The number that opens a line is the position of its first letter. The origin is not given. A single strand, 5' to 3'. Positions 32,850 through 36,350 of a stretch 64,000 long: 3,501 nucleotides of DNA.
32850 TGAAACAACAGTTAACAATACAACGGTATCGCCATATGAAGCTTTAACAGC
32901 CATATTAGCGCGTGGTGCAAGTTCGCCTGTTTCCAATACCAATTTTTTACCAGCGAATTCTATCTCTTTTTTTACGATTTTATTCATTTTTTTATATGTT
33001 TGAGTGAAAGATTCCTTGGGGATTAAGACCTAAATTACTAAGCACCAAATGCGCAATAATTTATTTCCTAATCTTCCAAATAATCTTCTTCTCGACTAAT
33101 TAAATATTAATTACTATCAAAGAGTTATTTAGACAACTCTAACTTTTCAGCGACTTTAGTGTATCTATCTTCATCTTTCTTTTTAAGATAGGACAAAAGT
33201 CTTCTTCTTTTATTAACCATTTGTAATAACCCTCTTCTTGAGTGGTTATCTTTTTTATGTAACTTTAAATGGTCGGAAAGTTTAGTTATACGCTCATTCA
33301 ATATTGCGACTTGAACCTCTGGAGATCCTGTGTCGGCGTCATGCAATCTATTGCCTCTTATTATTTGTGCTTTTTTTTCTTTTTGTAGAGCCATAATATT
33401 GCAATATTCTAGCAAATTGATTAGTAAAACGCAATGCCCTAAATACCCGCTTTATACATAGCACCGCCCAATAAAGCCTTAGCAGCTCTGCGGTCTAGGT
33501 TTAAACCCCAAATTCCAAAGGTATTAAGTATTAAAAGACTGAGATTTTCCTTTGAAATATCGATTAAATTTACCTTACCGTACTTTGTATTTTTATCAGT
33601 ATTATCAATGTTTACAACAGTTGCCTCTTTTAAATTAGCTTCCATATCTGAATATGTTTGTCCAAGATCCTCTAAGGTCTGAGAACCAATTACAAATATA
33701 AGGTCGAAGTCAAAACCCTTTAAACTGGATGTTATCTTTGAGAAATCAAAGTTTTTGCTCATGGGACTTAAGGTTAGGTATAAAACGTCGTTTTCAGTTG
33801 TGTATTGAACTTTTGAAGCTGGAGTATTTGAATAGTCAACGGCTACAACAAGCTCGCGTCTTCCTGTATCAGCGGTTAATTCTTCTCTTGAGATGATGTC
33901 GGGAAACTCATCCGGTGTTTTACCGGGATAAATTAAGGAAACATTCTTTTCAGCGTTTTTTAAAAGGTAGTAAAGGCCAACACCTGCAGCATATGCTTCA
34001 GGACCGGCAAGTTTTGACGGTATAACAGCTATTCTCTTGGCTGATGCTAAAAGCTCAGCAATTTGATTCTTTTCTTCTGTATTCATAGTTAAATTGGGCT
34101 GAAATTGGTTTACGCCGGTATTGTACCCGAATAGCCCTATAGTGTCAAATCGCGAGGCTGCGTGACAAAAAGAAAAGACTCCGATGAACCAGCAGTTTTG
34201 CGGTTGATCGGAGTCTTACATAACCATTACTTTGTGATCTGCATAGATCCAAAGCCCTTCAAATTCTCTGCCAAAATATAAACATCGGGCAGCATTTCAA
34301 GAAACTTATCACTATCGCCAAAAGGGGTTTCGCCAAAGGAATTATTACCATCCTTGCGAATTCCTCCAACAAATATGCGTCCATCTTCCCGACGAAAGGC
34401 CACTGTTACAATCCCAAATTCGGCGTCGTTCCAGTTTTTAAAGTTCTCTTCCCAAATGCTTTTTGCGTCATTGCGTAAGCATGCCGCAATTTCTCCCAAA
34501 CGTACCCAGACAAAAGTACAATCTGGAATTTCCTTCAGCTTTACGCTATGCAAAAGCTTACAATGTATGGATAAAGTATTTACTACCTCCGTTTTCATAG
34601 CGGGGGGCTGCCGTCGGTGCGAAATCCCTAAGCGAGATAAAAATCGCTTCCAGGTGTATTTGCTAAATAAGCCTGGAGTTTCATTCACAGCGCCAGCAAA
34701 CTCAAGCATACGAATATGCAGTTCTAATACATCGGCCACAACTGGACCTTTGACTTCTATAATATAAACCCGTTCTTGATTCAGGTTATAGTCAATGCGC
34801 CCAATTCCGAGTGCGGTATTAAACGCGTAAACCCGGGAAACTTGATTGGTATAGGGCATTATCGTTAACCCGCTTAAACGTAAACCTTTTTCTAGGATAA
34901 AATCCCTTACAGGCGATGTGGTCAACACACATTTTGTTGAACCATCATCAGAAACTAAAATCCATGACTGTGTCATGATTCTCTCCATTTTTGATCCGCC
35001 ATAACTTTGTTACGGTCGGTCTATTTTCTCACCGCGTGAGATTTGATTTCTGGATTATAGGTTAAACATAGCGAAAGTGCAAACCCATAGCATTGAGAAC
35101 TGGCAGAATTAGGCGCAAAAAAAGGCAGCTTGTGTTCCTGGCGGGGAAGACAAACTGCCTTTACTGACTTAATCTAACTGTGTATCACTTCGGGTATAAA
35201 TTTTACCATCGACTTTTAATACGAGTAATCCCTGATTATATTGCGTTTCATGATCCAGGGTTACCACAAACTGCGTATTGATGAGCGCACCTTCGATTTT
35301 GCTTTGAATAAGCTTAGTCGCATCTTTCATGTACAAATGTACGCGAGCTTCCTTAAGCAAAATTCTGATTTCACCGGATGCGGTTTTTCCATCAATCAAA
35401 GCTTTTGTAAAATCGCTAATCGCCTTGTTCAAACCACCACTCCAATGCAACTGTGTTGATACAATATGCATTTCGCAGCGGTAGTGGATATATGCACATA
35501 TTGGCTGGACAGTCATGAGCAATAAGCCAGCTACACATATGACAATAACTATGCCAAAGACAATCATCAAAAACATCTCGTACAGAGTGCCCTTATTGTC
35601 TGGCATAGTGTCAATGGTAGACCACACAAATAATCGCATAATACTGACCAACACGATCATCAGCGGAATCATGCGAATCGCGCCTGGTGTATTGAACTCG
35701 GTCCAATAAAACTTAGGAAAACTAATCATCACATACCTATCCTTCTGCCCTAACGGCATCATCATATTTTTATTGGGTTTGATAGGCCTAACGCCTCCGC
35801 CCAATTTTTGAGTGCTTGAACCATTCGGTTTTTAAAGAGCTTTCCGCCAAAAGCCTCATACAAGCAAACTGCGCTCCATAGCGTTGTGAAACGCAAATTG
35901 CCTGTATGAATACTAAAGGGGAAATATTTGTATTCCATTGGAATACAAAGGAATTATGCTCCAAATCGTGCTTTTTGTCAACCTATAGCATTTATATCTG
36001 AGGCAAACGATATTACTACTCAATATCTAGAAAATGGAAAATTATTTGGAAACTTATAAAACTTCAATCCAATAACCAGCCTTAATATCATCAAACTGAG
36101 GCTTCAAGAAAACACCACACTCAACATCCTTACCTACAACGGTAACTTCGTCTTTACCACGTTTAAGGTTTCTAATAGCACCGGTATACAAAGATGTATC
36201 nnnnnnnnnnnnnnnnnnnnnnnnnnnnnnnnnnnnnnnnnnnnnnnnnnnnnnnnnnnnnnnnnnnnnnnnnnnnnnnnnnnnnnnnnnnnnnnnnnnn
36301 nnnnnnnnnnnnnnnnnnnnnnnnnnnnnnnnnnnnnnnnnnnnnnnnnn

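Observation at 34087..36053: Two-gene insertion inside the conserved nusA-infB-//-rpsO-pnp cluster, each gene with its own promoter and terminator signals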

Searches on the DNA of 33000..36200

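Call 57: search_rna_families(source=window, start=33000, end=36200, threshold=evalue, max_evalue=1)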
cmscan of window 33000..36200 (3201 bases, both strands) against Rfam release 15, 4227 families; matches with E-value up to 1: 1.
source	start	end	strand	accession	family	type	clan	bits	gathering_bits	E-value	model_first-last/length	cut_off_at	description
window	35835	35959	-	RF02578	tsr25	Gene; sRNA;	-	23.5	63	0.039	1-181/181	no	S. aureus tsr25 small RNA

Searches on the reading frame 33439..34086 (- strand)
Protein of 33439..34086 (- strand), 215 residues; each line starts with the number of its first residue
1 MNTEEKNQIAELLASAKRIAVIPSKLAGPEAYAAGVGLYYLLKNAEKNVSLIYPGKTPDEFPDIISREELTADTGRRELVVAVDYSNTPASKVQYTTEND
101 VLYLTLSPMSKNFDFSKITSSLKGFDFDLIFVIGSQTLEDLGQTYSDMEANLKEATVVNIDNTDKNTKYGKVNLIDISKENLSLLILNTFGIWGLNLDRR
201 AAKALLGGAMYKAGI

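Call 5: search_protein_families(library=pfam, proteins=[window:33439-34086:-], max_evalue=1)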
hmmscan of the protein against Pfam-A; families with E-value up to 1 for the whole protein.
window:33439-34086:- (215 aa): 0 families

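Call 25: search_protein_families(library=phrogs, proteins=[window:33442-34086:-], max_evalue=1)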
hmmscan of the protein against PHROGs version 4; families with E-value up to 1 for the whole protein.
window:33442-34086:- (215 aa): 1 family
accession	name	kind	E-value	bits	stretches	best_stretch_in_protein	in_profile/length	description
phrog_6450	-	unknown function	0.079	13.9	1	138-162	5-29/48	-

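Call 26: search_protein_families(library=padloc, proteins=[window:33442-34086:-], max_evalue=1)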
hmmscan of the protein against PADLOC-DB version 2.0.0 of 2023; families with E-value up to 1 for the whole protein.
window:33442-34086:- (215 aa): 0 families

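Call 62: find_related_loci(query=A3, collection=metagenome_contigs, flank=6000)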
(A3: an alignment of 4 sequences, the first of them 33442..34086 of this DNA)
Query A3 (215 aa) in metagenome_contigs; peptide patterns used: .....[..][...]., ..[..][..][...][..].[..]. (x = any residue, [..] = any of these).
410 stretches matched a pattern; 12 encode a relative of the query (tblastn E <= 1e-3); 12 distinct loci.
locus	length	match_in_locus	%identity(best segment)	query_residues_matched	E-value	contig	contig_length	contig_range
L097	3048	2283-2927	53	1-215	6e-74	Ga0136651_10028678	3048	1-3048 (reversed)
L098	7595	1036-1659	50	6-213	1e-70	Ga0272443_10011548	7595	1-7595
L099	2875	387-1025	49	1-212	5e-71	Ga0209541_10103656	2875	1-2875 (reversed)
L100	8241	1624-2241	49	2-208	1e-68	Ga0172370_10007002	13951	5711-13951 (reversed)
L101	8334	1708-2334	49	6-213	5e-68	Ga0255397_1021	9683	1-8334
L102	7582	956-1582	49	6-213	5e-68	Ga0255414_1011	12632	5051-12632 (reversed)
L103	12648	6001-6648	48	1-215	2e-65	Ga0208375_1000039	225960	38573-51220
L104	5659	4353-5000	48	1-215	2e-65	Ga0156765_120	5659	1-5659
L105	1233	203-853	46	1-214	5e-69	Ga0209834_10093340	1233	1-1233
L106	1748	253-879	46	1-208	3e-66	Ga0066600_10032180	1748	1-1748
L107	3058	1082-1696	48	8-212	4e-62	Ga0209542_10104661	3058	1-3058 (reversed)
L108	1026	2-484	49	52-212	8e-56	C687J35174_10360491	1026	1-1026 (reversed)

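Call 69: search_protein_families(library=pfam, proteins=[L101:985-1548:+, L100:257-1390:-], max_evalue=0.1)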
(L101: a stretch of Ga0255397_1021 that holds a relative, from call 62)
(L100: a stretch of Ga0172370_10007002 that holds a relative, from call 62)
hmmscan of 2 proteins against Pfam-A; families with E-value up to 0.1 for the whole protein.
L101:985-1548:+ (188 aa): 1 family
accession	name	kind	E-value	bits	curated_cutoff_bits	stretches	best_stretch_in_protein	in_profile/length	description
PF13536.12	EmrE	-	0.073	13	25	1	8-75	5-74/263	Putative multidrug resistance efflux transporter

L100:257-1390:- (378 aa): 10 families
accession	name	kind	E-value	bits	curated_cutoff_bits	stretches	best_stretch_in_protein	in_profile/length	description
PF13635.12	DUF4143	-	4.9e-40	137.3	28.1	1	189-345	2-160/160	Domain of unknown function (DUF4143)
PF13173.12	AAA_14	-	1.4e-28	99.9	27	1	19-141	2-128/129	AAA domain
PF13401.12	AAA_22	-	1e-05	26.3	27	0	77-115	86-127/130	AAA domain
PF01637.24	ATPase_2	-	8.2e-05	22.9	33.2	1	17-76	18-69/225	ATPase domain predominantly from Archaea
PF00004.35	AAA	-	9.3e-05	23.3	21.2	1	22-128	1-123/131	ATPase family associated with various cellular activities (AAA)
PF13479.12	AAA_24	-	9.7e-05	22.7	27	1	19-98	2-59/195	AAA domain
PF05496.18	RuvB_N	-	0.0038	17.4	27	1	21-89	35-98/159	Holliday junction DNA helicase RuvB P-loop domain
PF00910.28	RNA_helicase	-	0.0089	16.9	21.5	1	22-72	1-58/105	RNA helicase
PF13191.12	AAA_16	-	0.018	16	32.6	1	19-55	24-63/167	AAA ATPase domain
PF20720.3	nSTAND3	-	0.023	14.8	27.2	0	17-47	15-45/155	Novel STAND NTPase 3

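Call 85: search_protein_families(library=ncbifam, proteins=[window:33442-34086:-], max_evalue=10)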
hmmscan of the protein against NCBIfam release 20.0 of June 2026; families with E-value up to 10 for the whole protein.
window:33442-34086:- (215 aa): 1 family
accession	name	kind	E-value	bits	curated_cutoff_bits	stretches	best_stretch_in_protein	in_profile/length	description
NF005039.0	PRK06456.1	equivalog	0.1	11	868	1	115-179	262-327/572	acetolactate synthase large subunit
